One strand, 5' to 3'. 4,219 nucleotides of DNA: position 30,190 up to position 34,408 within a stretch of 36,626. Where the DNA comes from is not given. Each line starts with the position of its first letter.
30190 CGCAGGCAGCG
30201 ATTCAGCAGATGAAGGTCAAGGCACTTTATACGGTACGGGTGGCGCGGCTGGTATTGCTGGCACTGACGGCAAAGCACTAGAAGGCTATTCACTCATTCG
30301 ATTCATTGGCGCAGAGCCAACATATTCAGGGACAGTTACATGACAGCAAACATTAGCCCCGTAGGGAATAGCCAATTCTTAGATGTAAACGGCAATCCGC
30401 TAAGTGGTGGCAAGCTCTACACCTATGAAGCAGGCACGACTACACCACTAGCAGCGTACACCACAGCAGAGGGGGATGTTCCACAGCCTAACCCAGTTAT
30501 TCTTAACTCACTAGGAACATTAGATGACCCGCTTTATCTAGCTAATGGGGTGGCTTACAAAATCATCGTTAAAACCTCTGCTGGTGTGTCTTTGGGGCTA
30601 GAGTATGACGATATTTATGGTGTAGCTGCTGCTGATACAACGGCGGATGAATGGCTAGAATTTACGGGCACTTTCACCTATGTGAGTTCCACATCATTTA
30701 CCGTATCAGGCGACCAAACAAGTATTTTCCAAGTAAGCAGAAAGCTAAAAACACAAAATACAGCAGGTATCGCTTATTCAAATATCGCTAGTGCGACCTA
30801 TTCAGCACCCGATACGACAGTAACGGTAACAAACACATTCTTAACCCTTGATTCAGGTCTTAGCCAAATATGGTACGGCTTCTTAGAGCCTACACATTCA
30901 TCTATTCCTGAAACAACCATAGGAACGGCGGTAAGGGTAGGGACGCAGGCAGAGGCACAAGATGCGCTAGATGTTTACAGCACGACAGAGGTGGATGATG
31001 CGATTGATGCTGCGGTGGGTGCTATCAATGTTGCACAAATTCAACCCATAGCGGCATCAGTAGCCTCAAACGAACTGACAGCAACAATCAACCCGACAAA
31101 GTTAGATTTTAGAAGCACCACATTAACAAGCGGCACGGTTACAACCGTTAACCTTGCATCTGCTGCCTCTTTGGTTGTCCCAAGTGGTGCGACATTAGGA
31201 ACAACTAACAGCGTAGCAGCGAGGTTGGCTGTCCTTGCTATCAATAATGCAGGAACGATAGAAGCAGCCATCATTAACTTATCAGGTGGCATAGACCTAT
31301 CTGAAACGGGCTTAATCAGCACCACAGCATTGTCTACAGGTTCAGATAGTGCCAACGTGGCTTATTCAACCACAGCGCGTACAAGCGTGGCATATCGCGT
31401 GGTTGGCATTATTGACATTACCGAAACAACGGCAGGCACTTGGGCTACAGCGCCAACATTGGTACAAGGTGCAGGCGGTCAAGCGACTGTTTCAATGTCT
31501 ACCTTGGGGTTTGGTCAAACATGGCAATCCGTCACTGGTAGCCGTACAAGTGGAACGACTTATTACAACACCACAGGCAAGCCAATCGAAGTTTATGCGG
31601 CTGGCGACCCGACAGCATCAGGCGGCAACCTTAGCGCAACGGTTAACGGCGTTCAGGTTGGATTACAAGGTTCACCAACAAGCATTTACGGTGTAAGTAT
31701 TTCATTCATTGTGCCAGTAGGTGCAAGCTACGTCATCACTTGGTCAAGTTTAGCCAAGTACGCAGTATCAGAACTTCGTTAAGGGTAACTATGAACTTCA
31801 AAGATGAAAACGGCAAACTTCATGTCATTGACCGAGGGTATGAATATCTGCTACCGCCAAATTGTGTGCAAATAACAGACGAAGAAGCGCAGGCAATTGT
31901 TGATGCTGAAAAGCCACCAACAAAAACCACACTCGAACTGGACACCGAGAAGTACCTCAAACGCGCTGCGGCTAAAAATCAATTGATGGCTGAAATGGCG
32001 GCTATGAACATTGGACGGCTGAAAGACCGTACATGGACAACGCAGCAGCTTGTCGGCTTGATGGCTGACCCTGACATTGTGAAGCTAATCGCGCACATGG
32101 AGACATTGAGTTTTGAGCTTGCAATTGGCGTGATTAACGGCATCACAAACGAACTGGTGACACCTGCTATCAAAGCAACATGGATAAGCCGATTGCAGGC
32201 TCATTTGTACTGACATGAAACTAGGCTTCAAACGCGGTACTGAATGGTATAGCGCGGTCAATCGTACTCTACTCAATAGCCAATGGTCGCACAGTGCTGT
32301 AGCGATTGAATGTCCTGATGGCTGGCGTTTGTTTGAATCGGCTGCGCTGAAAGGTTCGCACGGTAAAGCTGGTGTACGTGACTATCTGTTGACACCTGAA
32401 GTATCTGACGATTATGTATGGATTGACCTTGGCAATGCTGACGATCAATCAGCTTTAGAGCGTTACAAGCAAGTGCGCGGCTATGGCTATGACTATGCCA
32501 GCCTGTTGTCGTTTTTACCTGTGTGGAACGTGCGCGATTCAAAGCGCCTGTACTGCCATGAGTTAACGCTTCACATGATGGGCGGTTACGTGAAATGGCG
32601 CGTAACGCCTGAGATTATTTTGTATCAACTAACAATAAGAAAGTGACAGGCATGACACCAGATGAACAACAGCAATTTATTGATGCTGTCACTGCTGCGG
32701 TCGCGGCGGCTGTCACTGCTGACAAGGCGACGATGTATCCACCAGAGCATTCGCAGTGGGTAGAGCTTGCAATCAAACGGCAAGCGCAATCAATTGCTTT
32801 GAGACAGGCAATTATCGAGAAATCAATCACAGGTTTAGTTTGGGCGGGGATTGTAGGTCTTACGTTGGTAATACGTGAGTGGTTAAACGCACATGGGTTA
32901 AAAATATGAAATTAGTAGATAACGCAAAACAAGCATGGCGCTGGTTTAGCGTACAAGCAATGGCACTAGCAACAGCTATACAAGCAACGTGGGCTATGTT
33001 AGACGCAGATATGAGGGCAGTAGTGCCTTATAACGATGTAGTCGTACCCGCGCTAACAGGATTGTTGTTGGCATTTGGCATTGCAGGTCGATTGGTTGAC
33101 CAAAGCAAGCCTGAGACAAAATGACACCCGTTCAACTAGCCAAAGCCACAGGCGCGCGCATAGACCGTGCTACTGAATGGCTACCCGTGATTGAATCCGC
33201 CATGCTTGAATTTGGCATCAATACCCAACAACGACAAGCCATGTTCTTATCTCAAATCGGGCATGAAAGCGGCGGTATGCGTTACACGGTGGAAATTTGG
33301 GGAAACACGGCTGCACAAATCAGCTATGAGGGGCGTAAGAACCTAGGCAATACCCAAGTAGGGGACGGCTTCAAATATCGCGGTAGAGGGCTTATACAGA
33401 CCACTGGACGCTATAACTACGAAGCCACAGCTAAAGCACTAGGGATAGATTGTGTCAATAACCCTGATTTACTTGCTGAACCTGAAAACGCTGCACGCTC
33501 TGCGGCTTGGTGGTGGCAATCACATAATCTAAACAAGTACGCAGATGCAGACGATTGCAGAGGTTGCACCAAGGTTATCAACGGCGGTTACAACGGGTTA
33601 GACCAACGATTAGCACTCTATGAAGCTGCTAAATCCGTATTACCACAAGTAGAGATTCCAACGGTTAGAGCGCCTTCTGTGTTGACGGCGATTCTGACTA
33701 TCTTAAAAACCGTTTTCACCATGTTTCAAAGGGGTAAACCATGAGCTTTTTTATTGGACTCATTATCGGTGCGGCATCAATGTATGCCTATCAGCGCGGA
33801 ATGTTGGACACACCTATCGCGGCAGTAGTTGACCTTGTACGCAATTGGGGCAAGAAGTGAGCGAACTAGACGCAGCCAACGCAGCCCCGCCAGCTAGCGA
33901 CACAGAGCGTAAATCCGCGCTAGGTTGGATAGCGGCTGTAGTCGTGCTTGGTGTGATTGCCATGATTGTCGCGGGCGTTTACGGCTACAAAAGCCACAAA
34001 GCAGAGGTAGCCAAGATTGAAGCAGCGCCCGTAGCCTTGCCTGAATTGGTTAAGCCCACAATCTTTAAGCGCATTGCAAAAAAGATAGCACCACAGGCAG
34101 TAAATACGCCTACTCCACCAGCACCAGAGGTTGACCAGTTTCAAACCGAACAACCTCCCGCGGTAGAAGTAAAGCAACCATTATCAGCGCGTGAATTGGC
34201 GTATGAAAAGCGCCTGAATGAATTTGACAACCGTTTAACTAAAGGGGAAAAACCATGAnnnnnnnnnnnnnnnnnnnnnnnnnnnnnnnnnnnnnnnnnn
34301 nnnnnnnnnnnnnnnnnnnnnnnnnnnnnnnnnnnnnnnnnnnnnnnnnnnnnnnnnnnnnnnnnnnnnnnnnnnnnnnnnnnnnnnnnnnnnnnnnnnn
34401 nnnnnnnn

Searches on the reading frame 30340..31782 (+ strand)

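Call 14: search_protein_families(library=phrogs, proteins=[window:30340-31782:+])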
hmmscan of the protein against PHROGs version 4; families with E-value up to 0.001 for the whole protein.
window:30340-31782:+ (480 aa): 1 family
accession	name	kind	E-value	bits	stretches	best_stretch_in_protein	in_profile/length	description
phrog_18834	-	unknown function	2.4e-11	45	1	384-473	242-330/338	-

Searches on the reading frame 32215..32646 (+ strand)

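Call 14: search_protein_families(library=phrogs, proteins=[window:32215-32646:+])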
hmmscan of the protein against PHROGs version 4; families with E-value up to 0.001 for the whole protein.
window:32215-32646:+ (143 aa): 1 family
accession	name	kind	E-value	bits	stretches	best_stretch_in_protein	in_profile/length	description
phrog_1128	-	moron, auxiliary metabolic gene and host takeover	5.7e-09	36.7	1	1-139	25-168/381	enoyl-CoA hydratase/carnithine racemase-like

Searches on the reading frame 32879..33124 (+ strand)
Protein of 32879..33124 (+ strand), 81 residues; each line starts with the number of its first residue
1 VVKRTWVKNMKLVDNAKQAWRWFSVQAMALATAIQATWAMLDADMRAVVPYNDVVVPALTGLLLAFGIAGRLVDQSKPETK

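Call 14: search_protein_families(library=phrogs, proteins=[window:32879-33124:+])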
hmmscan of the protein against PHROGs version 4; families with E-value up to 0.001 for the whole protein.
window:32879-33124:+ (81 aa): 1 family
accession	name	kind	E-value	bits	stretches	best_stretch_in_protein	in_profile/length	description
phrog_1356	-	lysis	2e-17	64.6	1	1-80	38-121/135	holin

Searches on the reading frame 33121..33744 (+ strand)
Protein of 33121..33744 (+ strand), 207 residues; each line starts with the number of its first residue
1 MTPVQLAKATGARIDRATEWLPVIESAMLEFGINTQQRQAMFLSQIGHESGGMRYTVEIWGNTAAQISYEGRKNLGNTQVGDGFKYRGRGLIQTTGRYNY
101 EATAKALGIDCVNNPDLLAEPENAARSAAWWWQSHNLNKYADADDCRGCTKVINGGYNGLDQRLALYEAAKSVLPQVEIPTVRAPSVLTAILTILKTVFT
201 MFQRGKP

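Call 14: search_protein_families(library=phrogs, proteins=[window:33121-33744:+])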
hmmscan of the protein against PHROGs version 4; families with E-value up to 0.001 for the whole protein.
window:33121-33744:+ (207 aa): 9 families
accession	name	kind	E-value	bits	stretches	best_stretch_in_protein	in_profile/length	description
phrog_181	-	lysis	2.9e-73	249.1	1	1-182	332-538/769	endolysin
phrog_9506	-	lysis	1.1e-48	167.6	1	16-173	19-192/330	endolysin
phrog_14712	-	moron, auxiliary metabolic gene and host takeover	1.3e-40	140.6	1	30-174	35-187/322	chitinase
phrog_26317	-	unknown function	8.3e-38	130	1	58-174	3-117/119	-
phrog_34417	-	unknown function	6.8e-35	121.8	1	5-172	10-193/326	-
phrog_317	-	lysis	9.9e-28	98.5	1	5-171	197-356/492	endolysin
phrog_1519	-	lysis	7.3e-27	95.6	1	6-171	203-377/502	endolysin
phrog_3201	-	tail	6.3e-12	45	1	74-169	2102-2200/2408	tail fiber protein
phrog_12261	-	unknown function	3e-07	31.6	1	92-156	14-76/76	-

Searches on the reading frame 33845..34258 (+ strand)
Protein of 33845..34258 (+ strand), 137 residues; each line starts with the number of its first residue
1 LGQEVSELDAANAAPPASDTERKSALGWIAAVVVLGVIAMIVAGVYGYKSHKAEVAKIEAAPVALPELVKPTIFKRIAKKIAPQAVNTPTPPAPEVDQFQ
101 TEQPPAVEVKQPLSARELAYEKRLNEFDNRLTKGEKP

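Call 14: search_protein_families(library=phrogs, proteins=[window:33845-34258:+])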
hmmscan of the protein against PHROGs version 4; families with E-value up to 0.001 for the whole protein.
window:33845-34258:+ (137 aa): 1 family
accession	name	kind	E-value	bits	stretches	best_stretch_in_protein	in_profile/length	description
phrog_13315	-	unknown function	0.00031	21.8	1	16-119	34-133/206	-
